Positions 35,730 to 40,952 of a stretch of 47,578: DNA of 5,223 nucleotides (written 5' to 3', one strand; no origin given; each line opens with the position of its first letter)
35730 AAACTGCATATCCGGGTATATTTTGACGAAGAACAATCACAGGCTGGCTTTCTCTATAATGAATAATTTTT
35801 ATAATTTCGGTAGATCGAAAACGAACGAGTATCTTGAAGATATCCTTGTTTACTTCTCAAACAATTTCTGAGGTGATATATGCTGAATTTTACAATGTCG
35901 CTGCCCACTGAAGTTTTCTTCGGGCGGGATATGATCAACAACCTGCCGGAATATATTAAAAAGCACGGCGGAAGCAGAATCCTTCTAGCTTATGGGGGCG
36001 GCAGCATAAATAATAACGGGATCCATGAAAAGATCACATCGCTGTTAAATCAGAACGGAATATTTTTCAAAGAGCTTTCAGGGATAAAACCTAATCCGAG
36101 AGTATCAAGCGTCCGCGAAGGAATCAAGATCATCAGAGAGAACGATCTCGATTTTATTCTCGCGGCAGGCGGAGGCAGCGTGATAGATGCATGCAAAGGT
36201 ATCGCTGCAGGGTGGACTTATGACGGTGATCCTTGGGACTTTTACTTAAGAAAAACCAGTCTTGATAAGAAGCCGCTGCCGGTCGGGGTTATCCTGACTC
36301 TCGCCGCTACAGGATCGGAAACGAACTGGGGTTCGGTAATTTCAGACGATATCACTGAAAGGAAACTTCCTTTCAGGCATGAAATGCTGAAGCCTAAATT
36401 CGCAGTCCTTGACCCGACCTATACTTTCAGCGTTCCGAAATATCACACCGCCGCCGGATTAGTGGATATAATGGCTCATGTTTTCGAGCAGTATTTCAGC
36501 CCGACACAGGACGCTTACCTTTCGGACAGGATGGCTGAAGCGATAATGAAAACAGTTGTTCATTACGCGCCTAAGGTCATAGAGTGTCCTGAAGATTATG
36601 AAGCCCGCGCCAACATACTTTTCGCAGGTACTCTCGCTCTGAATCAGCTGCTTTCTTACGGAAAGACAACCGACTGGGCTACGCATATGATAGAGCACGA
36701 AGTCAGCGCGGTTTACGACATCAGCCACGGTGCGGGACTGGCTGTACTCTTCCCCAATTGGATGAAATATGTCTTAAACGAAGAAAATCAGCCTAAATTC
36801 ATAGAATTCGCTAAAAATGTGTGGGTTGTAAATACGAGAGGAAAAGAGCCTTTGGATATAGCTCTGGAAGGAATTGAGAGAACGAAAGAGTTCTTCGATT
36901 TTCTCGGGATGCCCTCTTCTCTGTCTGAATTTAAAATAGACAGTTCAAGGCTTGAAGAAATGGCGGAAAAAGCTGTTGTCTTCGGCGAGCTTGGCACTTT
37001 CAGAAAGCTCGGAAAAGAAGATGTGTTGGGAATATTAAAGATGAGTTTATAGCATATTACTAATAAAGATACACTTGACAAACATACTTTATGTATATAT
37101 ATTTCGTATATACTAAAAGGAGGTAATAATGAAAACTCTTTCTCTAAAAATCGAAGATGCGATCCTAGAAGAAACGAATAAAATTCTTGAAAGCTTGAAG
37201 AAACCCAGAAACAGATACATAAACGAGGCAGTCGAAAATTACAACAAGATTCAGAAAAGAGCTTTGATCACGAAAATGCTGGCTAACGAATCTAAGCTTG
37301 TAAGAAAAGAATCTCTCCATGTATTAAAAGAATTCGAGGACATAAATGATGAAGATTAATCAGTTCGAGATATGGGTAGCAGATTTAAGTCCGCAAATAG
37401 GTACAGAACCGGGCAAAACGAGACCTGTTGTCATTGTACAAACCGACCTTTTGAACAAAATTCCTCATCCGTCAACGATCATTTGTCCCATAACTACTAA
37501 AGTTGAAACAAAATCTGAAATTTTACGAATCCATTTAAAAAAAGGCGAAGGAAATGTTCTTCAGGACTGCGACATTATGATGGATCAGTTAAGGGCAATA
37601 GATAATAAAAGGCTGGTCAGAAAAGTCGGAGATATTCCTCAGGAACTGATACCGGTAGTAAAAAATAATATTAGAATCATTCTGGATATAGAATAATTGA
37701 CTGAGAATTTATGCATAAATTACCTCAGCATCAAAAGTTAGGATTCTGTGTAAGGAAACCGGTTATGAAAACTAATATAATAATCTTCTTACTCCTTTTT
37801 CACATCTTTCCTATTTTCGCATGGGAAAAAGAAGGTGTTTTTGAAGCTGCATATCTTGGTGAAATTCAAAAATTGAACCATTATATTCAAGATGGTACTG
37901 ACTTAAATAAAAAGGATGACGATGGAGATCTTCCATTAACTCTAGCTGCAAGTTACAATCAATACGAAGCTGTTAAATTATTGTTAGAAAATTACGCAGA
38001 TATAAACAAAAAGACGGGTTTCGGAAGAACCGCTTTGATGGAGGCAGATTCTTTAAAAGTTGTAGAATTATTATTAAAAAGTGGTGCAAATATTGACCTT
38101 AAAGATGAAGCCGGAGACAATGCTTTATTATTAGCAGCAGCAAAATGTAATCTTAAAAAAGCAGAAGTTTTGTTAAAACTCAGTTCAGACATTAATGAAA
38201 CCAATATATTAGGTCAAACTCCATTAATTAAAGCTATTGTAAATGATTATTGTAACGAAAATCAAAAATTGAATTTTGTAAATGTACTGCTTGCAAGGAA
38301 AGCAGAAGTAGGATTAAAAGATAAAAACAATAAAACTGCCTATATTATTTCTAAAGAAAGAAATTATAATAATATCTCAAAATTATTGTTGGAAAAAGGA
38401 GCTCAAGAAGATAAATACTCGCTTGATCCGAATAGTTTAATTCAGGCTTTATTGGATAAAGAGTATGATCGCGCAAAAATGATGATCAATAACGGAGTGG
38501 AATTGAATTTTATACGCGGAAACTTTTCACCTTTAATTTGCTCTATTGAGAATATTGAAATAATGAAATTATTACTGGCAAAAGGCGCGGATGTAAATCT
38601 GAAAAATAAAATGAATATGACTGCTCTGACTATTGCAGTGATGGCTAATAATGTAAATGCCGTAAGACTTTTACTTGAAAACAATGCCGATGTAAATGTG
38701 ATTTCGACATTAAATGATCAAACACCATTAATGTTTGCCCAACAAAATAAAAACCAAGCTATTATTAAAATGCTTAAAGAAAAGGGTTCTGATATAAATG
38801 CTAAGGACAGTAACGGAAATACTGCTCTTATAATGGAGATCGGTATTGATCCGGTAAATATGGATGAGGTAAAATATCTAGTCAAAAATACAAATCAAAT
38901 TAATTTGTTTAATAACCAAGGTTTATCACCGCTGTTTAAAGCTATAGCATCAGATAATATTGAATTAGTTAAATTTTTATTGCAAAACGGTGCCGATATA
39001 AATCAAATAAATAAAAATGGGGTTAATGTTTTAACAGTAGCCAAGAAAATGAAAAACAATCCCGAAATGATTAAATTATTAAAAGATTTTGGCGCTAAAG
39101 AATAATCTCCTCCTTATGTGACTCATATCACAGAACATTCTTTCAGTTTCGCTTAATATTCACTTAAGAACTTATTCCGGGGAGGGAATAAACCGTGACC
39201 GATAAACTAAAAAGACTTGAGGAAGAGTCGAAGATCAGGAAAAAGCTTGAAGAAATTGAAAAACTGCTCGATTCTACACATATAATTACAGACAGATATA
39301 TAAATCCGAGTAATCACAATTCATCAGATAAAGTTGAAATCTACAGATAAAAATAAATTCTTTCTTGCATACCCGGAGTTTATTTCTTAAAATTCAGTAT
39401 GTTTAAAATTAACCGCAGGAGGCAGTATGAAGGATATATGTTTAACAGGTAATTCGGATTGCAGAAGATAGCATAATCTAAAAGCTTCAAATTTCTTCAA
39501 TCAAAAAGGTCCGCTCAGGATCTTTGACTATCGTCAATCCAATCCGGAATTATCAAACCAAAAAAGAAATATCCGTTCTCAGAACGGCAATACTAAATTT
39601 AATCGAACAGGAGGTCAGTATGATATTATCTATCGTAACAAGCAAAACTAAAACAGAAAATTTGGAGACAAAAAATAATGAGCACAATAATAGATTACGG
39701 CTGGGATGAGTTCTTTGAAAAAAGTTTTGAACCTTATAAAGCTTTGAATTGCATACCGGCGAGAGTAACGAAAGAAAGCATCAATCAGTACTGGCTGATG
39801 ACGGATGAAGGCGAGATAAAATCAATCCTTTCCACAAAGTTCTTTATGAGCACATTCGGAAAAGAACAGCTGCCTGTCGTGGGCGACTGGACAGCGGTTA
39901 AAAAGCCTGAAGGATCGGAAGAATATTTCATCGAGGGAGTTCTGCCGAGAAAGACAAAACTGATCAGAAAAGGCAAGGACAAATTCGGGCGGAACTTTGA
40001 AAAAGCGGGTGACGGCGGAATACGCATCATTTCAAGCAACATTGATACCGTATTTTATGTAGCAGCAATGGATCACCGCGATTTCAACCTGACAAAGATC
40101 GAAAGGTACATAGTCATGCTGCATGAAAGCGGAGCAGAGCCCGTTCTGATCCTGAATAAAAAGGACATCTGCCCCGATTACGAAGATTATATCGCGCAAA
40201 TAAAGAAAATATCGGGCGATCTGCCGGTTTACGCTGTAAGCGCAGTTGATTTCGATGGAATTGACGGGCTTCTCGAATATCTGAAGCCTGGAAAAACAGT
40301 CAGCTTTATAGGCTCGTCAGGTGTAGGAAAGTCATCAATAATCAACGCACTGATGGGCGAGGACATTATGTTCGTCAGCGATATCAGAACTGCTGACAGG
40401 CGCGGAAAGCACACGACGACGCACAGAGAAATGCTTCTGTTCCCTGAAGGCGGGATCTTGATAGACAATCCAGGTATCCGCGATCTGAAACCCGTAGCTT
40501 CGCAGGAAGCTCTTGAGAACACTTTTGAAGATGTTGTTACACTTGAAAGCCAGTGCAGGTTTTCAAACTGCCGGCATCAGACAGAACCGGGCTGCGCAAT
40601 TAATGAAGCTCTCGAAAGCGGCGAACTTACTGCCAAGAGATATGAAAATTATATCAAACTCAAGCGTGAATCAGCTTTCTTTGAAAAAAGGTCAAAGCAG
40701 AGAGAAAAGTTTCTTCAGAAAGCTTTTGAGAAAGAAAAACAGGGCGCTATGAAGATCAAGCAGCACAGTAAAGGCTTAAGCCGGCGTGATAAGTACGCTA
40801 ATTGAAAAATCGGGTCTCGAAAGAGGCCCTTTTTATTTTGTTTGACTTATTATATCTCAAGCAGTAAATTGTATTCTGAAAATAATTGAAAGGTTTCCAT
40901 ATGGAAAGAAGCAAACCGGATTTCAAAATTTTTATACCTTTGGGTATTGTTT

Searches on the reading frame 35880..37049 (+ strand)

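Call 61: search_protein_families(library=pfam, proteins=[window:35880-37049:+], max_evalue=0.00001)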
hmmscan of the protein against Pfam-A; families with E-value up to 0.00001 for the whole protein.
window:35880-37049:+ (390 aa): 3 families
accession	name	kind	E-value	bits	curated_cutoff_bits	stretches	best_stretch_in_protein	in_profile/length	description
PF00465.25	Fe-ADH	-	1e-44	152.5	31.3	1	9-179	1-168/168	Iron-containing alcohol dehydrogenase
PF25137.1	ADH_Fe_C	-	4.8e-40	137.8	27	1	190-389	1-193/194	Fe-containing alcohol dehydrogenase family, C-terminal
PF13685.12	Fe-ADH_2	-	2.1e-10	41.3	28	1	14-110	2-95/149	Iron-containing alcohol dehydrogenase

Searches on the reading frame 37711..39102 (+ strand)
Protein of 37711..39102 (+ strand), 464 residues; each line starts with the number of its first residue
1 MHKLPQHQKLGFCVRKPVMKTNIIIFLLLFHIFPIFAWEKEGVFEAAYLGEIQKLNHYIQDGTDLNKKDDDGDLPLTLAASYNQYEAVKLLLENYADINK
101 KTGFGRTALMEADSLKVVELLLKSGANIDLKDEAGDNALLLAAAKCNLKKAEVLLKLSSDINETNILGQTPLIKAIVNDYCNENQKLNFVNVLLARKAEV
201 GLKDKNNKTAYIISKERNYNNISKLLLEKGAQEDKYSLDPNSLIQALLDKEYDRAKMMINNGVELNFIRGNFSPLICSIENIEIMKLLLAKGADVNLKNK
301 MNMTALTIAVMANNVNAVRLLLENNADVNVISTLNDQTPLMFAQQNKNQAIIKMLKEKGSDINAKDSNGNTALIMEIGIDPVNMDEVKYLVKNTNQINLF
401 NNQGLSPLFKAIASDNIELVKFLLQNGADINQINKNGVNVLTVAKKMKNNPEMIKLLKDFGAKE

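Call 61: search_protein_families(library=pfam, proteins=[window:37711-39102:+], max_evalue=0.00001)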
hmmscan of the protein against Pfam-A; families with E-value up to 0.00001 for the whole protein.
window:37711-39102:+ (464 aa): 6 families
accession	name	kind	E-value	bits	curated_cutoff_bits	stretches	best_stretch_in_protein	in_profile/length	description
PF12796.13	Ank_2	-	1.3e-53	179.9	27.3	4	279-366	7-90/90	Ankyrin repeats (3 copies)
PF13637.12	Ank_4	-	6.3e-47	157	22.7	2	281-322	9-50/50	Ankyrin repeats (many copies)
PF00023.36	Ank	-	9.8e-47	154.8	21.1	0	404-435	2-33/33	Ankyrin repeat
PF13606.12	Ank_3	-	1e-31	105.4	22.3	0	404-431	2-29/30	Ankyrin repeat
PF13857.12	Ank_5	-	1.7e-29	102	27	0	63-109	7-53/56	Ankyrin repeats (many copies)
PF23745.1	ANK_LRRK2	-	3e-11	43.7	27.5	0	120-229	16-115/130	LRRK2 ANK repeat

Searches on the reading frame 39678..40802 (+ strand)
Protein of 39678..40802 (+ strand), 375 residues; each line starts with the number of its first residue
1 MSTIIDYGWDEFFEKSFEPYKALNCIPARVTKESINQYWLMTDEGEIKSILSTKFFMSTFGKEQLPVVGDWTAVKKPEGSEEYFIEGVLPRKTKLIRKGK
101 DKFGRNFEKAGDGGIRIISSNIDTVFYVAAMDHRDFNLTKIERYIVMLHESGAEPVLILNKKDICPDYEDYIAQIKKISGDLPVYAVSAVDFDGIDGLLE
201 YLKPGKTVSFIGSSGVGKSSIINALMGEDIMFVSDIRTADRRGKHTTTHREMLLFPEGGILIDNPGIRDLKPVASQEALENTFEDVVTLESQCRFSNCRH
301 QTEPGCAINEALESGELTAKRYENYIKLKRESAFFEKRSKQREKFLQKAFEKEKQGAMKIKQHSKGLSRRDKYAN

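Call 61: search_protein_families(library=pfam, proteins=[window:39678-40802:+], max_evalue=0.00001)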
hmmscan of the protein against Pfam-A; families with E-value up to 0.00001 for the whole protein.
window:39678-40802:+ (375 aa): 2 families
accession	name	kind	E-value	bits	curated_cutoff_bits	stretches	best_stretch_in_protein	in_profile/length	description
PF03193.22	RsgA_GTPase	-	4.6e-45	154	30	1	88-270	1-171/174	RsgA GTPase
PF01926.29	MMR_HSR1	-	2.6e-07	31.2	21.9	1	208-286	2-73/113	50S ribosome-binding GTPase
